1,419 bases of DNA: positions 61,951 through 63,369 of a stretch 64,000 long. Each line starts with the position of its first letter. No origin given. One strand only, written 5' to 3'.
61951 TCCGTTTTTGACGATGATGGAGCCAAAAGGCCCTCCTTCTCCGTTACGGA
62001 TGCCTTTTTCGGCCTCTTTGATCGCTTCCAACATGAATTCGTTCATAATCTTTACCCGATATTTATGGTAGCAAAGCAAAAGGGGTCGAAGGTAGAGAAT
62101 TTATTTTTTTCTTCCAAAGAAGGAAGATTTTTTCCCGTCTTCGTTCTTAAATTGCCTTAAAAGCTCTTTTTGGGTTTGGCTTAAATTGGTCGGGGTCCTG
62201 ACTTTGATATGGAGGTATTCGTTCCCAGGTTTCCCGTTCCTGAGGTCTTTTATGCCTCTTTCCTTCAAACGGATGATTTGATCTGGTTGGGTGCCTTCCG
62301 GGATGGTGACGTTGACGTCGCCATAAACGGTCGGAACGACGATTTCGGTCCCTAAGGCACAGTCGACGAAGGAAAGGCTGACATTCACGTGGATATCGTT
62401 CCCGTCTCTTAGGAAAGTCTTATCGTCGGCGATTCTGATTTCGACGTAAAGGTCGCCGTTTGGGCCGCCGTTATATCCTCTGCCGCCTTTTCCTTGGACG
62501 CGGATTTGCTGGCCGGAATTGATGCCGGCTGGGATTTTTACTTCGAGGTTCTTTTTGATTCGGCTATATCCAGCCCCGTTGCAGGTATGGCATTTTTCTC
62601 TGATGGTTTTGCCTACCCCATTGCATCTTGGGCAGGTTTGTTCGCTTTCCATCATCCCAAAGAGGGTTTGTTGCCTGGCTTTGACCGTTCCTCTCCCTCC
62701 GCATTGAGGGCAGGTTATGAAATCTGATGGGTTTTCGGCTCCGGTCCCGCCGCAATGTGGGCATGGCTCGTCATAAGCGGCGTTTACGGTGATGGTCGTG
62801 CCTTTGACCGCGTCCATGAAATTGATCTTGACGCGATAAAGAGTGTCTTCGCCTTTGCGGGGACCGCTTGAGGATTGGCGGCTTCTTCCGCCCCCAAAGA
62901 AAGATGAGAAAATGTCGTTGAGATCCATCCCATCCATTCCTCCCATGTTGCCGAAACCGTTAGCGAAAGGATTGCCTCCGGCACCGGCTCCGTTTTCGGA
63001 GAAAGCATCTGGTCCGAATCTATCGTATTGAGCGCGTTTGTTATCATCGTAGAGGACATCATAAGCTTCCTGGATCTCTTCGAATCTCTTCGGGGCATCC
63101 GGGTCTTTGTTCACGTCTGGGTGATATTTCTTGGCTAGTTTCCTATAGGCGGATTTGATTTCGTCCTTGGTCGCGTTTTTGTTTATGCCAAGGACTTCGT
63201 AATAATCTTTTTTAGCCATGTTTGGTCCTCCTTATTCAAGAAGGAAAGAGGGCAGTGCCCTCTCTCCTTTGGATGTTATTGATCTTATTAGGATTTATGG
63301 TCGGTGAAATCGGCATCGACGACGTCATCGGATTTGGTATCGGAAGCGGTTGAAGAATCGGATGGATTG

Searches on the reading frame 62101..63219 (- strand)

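Call 55: search_protein_families(library=pfam, max_evalue=0.001, proteins=[window:62101-63219:-])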
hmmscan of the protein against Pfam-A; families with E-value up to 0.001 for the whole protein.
window:62101-63219:- (372 aa): 5 families
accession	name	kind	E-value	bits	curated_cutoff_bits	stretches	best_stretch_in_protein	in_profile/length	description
PF01556.23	DnaJ_C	-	4.4e-45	153.9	26.6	1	128-343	3-152/152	DnaJ C terminal domain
PF00226.36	DnaJ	-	2.8e-26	91.8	27.8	1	5-66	1-63/63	DnaJ domain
PF00684.25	DnaJ_CXXCXGXG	-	5.4e-17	62.3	32.7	1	153-217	1-65/65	DnaJ central domain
PF15777.11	Anti-TRAP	-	5.9e-06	26.6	32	1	150-182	10-45/59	Tryptophan RNA-binding attenuator protein inhibitory protein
PF17302.8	DUF5351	-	0.00021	21.9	27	0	151-161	18-28/29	Family of unknown function (DUF5351)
